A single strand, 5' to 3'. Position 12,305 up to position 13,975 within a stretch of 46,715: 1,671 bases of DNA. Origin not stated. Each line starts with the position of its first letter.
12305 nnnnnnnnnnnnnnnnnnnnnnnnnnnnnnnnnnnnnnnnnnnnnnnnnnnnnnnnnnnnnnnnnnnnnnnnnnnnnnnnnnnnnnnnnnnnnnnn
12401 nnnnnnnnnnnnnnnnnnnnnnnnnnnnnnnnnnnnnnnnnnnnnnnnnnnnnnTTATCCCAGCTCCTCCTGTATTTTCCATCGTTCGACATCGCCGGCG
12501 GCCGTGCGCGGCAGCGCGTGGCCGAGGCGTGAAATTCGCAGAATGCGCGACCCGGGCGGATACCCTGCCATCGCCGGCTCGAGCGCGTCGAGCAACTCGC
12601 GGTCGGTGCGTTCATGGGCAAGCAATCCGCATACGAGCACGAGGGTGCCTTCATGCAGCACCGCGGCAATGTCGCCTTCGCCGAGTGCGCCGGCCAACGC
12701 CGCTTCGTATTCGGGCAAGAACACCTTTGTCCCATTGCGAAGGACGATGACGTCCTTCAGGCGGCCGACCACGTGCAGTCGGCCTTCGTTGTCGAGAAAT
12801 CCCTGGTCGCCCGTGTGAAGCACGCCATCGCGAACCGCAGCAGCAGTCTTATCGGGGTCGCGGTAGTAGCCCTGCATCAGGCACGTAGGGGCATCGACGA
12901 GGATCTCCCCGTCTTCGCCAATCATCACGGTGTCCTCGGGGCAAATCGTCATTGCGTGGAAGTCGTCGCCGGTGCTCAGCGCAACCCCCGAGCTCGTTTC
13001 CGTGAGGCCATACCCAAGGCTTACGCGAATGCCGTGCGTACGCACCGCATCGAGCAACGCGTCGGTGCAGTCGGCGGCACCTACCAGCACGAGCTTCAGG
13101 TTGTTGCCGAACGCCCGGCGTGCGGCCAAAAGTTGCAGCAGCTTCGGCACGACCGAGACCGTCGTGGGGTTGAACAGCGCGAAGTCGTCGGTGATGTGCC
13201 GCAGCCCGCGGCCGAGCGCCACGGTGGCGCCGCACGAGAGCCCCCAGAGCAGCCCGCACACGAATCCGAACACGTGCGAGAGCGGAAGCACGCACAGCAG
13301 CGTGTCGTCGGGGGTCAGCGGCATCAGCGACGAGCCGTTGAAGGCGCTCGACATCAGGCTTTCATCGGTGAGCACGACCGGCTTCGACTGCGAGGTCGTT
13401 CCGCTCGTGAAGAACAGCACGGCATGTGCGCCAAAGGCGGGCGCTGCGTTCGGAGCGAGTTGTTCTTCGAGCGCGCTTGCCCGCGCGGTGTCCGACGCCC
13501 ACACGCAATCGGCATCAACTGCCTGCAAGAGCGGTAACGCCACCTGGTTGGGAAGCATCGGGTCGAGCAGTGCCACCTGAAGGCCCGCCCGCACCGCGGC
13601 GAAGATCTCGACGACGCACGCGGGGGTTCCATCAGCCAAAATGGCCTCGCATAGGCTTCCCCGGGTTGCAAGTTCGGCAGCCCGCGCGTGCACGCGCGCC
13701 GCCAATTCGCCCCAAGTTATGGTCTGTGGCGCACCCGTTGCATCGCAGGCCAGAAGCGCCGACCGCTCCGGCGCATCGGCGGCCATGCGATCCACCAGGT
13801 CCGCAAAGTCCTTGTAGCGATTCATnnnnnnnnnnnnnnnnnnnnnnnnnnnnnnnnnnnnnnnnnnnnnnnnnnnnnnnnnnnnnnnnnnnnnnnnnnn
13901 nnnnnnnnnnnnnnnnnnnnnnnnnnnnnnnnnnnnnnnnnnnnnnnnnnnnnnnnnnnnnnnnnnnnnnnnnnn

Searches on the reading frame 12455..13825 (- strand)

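Call 45: search_protein_families(library=pfam, proteins=[window:12455-13825:-], max_evalue=0.001)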
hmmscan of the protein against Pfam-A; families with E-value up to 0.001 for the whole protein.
window:12455-13825:- (456 aa): 1 family
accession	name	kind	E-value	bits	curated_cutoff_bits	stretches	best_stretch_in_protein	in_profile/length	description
PF00501.34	AMP-binding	-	5.7e-37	127.8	29.9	1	13-321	3-384/384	AMP-binding enzyme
